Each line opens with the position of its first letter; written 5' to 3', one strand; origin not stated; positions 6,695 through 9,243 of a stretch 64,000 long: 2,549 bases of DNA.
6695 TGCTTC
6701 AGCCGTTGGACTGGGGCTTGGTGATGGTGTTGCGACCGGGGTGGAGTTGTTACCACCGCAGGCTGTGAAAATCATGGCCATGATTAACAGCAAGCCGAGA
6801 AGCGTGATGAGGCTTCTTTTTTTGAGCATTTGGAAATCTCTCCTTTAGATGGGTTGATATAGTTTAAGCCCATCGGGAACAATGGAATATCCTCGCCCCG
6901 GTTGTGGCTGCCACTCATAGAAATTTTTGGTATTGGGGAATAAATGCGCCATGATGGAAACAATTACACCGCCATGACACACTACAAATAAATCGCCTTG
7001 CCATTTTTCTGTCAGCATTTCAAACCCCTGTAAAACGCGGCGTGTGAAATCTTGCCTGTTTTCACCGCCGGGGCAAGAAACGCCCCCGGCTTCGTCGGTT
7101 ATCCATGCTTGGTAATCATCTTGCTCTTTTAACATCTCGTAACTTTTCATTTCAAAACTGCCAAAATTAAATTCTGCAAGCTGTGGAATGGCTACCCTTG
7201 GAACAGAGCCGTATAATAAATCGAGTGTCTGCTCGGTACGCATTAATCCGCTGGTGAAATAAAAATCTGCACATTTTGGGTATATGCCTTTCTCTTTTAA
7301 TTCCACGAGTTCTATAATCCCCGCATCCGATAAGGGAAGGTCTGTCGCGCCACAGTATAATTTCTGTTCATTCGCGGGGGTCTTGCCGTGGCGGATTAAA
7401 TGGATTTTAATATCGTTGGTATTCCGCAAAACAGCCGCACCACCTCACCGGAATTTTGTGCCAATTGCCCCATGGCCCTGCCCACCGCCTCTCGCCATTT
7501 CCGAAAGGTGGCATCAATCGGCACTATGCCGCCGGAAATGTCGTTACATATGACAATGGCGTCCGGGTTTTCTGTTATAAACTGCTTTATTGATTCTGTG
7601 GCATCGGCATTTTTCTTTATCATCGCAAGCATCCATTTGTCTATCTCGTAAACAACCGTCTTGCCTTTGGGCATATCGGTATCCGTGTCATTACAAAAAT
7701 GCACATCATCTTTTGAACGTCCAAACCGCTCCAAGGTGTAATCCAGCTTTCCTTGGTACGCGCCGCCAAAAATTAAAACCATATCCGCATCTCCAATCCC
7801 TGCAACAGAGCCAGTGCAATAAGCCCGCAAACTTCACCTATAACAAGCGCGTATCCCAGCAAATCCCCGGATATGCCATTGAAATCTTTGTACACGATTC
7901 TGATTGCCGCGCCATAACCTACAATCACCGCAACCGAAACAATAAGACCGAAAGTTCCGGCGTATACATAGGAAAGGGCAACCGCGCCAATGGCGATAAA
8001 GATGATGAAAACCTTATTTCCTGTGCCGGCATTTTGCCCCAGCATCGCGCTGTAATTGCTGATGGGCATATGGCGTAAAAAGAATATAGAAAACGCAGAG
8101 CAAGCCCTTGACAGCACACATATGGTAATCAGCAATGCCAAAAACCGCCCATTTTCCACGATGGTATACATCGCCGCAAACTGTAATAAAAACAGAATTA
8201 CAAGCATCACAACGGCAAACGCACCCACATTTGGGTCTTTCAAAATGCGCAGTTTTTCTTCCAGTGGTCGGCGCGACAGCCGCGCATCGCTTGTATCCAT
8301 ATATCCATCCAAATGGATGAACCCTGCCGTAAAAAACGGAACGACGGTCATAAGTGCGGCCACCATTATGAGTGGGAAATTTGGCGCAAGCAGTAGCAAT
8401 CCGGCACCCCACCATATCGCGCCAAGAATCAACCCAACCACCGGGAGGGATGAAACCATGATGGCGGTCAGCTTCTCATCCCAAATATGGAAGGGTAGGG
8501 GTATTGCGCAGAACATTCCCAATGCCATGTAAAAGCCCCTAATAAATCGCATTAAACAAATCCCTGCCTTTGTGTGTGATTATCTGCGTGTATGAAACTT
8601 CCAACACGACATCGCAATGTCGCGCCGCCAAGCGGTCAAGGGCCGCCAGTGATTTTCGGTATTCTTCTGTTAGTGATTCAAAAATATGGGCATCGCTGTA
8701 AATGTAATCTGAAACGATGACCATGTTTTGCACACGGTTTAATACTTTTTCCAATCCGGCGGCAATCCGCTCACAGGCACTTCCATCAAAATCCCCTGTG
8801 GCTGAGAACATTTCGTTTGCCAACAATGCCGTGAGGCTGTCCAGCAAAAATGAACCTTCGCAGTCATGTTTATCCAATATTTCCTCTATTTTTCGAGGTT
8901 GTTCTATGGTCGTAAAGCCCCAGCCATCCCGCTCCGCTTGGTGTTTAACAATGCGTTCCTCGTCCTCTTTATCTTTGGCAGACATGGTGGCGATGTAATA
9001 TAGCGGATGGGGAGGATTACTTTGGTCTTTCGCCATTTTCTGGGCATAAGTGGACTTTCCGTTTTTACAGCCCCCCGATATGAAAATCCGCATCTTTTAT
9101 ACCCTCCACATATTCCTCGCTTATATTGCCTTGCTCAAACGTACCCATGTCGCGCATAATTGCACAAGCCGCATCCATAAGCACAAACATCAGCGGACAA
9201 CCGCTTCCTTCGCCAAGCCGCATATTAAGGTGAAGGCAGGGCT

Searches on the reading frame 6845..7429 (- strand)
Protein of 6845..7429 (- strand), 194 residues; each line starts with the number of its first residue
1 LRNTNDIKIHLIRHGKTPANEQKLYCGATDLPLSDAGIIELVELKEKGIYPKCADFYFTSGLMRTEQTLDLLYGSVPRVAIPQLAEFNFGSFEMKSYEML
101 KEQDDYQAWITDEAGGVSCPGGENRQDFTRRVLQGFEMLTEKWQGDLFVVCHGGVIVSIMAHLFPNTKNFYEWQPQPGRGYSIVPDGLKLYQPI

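Call 7: search_protein_families(library=pfam, proteins=[window:6845-7429:-], max_evalue=0.01)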
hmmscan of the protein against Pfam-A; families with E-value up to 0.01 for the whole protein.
window:6845-7429:- (194 aa): 1 family
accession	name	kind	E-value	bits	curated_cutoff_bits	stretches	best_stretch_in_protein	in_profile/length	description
PF00300.27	His_Phos_1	-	8.3e-29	101.1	21.7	1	9-169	1-164/194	Histidine phosphatase superfamily (branch 1)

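Call 8: search_protein_families(library=ncbifam, proteins=[window:6845-7429:-], max_evalue=0.01)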
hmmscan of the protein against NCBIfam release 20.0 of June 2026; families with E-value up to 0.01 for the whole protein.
window:6845-7429:- (194 aa): 17 families
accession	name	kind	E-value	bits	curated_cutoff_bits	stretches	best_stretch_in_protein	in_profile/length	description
TIGR03162.1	ribazole_cobC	equivalog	3.8e-31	107.9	162.9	1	9-166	1-158/176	alpha-ribazole phosphatase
NF011580.0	PRK15004.1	equivalog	2.5e-24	86.4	250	1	8-165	2-162/203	adenosylcobalamin/alpha-ribazole phosphatase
NF005567.0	PRK07238.1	equivalog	2.8e-13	49.9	326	1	4-161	175-335/378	bifunctional RNase H/acid phosphatase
NF002901.0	PRK03482.1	equivalog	3.4e-09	36.6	261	1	8-160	3-158/215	2,3-diphosphoglycerate-dependent phosphoglycerate mutase GpmB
NF002217.0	PRK01112.1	equivalog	3.2e-08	33.2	320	1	9-78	4-72/228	2,3-bisphosphoglycerate-dependent phosphoglycerate mutase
TIGR03848.1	MSMEG_4193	subfamily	4.1e-08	32.9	203.85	1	10-162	3-162/204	MSMEG_4193 family putative phosphomutase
NF009993.0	PRK13462.1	equivalog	8.6e-08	32.1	226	1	7-161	6-156/203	acid phosphatase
NF009994.0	PRK13463.1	equivalog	4.7e-07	29.8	277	1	8-162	4-161/203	phosphoserine phosphatase 1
NF002339.0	PRK01295.1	equivalog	5.9e-07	29.1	316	1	9-136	5-139/206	2,3-bisphosphoglycerate-dependent phosphoglycerate mutase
TIGR01258.1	pgm_1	subfamily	2.3e-06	27.2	81.7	1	8-83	2-78/245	2,3-bisphosphoglycerate-dependent phosphoglycerate mutase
NF045917.1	PhserinePhPspA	equivalog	3.6e-06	26.8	350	1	7-160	2-158/211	phosphoserine phosphatase PspA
NF010713.0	PRK14115.1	equivalog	7.1e-05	22.2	305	1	8-82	3-78/248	2,3-diphosphoglycerate-dependent phosphoglycerate mutase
NF010716.0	PRK14118.1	equivalog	0.0002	20.8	409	1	9-90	3-85/227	2,3-diphosphoglycerate-dependent phosphoglycerate mutase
NF010718.0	PRK14120.1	equivalog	0.00031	20.1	366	1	7-83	5-82/249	phosphoglyceromutase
NF038349.1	dPGM_arch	equivalog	0.0012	18.8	225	1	10-163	2-148/194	2,3-diphosphoglycerate-dependent phosphoglycerate mutase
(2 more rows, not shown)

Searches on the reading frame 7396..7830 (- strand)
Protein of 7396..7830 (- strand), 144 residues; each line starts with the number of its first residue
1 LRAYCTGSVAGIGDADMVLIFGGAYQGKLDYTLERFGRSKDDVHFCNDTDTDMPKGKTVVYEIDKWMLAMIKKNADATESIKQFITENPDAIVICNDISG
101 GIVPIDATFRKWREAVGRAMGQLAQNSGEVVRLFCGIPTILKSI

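Call 7: search_protein_families(library=pfam, proteins=[window:7396-7830:-], max_evalue=0.01)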
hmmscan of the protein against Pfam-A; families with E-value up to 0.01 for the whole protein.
window:7396-7830:- (144 aa): 1 family
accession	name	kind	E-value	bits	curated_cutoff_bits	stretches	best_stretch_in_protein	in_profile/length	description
PF02283.22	CobU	-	1.3e-08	35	27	1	75-139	102-166/168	Cobinamide kinase / cobinamide phosphate guanyltransferase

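Call 8: search_protein_families(library=ncbifam, proteins=[window:7396-7830:-], max_evalue=0.01)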
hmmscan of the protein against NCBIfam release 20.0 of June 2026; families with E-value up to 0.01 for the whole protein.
window:7396-7830:- (144 aa): 1 family
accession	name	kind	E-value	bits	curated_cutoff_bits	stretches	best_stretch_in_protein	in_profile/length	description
NF004469.0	PRK05800.1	equivalog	4.1e-08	33.1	161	1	76-142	103-170/173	bifunctional adenosylcobinamide kinase/adenosylcobinamide-phosphate guanylyltransferase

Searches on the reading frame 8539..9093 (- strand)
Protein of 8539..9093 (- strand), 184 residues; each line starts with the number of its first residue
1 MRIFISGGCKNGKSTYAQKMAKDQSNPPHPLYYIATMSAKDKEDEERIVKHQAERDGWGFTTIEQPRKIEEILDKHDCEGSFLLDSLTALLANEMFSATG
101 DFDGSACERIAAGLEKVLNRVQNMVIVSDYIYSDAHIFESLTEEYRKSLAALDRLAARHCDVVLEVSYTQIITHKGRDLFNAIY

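Call 7: search_protein_families(library=pfam, proteins=[window:8539-9093:-], max_evalue=0.01)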
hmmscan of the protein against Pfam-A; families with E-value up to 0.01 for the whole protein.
window:8539-9093:- (184 aa): 1 family
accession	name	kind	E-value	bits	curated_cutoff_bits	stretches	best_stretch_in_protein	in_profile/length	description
PF02283.22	CobU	-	7.1e-28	97.7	27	1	3-165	1-159/168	Cobinamide kinase / cobinamide phosphate guanyltransferase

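Call 8: search_protein_families(library=ncbifam, proteins=[window:8539-9093:-], max_evalue=0.01)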
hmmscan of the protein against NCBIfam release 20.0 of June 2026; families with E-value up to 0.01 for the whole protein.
window:8539-9093:- (184 aa): 1 family
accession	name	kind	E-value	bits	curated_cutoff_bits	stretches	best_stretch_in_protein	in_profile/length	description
NF004469.0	PRK05800.1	equivalog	3.3e-21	75.7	161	1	2-164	4-159/173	bifunctional adenosylcobinamide kinase/adenosylcobinamide-phosphate guanylyltransferase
